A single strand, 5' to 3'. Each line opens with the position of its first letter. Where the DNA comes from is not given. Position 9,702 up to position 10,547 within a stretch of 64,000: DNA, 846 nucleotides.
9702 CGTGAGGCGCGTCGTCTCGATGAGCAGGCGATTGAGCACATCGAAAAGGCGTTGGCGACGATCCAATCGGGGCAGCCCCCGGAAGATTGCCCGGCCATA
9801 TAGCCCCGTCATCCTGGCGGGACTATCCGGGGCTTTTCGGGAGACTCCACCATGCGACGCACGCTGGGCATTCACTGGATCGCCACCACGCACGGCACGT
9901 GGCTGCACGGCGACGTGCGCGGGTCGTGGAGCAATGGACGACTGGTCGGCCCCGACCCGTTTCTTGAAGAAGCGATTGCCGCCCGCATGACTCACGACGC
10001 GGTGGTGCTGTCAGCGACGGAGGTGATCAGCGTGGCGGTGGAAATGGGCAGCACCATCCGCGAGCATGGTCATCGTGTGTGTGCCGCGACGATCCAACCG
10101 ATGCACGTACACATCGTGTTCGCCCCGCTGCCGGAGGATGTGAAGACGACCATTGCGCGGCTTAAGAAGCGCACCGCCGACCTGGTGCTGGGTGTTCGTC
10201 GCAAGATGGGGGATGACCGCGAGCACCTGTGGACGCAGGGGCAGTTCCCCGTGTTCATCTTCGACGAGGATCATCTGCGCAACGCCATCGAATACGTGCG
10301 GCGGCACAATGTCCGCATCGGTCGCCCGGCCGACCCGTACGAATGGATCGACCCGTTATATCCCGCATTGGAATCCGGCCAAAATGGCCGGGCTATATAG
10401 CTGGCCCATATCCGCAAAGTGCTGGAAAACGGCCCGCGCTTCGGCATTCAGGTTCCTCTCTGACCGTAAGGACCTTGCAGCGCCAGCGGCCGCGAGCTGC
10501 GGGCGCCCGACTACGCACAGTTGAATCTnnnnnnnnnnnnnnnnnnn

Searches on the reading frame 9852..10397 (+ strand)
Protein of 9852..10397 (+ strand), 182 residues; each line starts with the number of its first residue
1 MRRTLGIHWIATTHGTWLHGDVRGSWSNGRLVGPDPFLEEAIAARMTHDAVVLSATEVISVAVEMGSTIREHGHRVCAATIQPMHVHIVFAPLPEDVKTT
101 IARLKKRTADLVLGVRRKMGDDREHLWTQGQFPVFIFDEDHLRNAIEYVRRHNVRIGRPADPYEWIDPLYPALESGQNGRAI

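Call 8: search_protein_families(library=pfam, proteins=[window:9852-10397:+], max_evalue=1)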
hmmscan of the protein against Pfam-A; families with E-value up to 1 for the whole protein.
window:9852-10397:+ (182 aa): 2 families
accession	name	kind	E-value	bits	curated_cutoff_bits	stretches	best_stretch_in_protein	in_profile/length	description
PF01797.21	Y1_Tnp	-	4.6e-05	24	23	1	67-151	34-120/121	Transposase IS200 like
PF00903.31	Glyoxalase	-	0.017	15.9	20.6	1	84-144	68-119/121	Glyoxalase/Bleomycin resistance protein/Dioxygenase superfamily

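Call 9: search_protein_families(library=ncbifam, proteins=[window:9852-10397:+], max_evalue=1)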
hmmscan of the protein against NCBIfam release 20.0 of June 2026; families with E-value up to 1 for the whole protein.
window:9852-10397:+ (182 aa): 3 families
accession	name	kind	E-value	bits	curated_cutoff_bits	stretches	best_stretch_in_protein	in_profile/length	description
NF047646.1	REP_Tyr_transpos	equivalog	4.3e-08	33.2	80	1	57-165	29-143/146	REP-associated tyrosine transposase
NF033573.1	transpos_IS200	equivalog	0.00039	20.6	55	1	67-132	40-108/126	IS200/IS605 family transposase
NF003152.0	PRK04101.1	equivalog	0.21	11.9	171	1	79-152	58-131/139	metallothiol transferase FosB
